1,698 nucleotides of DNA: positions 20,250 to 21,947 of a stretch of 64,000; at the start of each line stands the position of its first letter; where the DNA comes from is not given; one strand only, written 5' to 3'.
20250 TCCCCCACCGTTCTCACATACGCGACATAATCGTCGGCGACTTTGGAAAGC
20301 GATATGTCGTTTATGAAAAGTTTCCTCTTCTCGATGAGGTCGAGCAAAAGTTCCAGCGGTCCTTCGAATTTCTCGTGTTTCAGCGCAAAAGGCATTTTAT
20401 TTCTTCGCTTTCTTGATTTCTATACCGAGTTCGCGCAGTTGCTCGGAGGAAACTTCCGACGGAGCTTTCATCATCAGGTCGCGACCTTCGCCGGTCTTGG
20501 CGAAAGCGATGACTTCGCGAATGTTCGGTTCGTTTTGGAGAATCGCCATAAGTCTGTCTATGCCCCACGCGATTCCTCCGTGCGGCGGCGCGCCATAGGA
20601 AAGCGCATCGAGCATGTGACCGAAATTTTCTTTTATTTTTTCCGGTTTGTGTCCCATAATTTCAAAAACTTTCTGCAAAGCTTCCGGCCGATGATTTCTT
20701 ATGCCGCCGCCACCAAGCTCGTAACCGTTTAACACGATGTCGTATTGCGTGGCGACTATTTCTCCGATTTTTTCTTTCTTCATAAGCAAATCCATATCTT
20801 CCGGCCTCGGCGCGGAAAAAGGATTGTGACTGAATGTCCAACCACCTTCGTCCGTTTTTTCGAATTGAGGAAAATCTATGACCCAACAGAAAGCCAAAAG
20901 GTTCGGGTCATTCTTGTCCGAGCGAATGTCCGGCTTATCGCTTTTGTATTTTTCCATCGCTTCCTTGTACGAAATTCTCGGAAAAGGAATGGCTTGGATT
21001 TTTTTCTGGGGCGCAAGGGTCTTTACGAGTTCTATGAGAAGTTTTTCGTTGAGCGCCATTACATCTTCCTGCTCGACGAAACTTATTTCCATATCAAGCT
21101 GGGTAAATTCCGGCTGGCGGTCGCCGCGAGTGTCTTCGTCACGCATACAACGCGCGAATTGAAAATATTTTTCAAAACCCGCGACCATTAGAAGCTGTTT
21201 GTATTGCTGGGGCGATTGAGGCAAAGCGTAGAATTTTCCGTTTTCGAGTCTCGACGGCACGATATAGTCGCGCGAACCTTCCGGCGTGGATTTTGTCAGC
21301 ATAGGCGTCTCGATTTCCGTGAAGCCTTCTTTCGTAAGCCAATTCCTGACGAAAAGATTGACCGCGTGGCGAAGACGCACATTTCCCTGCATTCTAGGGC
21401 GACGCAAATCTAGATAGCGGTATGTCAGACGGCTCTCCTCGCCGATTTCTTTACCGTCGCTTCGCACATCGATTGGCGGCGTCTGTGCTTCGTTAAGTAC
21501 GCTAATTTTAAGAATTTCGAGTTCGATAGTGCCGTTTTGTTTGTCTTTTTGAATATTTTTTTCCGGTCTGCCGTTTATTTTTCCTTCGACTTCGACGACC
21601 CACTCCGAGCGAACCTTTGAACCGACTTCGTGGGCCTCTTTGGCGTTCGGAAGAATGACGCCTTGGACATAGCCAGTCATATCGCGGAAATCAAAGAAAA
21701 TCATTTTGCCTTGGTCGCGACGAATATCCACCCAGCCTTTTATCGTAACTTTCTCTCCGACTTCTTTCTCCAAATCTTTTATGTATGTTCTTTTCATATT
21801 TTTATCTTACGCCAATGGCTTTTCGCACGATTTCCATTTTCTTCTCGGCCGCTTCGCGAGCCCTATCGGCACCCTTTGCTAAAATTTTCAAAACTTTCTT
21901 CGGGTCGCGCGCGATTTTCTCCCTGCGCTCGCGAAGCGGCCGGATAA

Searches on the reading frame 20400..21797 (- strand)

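Call 33: search_protein_families(library=pfam, proteins=[window:20400-21797:-], max_evalue=0.001)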
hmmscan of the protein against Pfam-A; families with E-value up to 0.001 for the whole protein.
window:20400-21797:- (466 aa): 2 families
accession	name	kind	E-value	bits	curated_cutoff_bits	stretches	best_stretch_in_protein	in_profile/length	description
PF00152.25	tRNA-synt_2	-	4.6e-113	377.8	25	1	120-435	2-307/308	tRNA synthetases class II (D, K and N)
PF01336.31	tRNA_anti-codon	-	5.9e-15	55.4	27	1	17-100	1-74/75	OB-fold nucleic acid binding domain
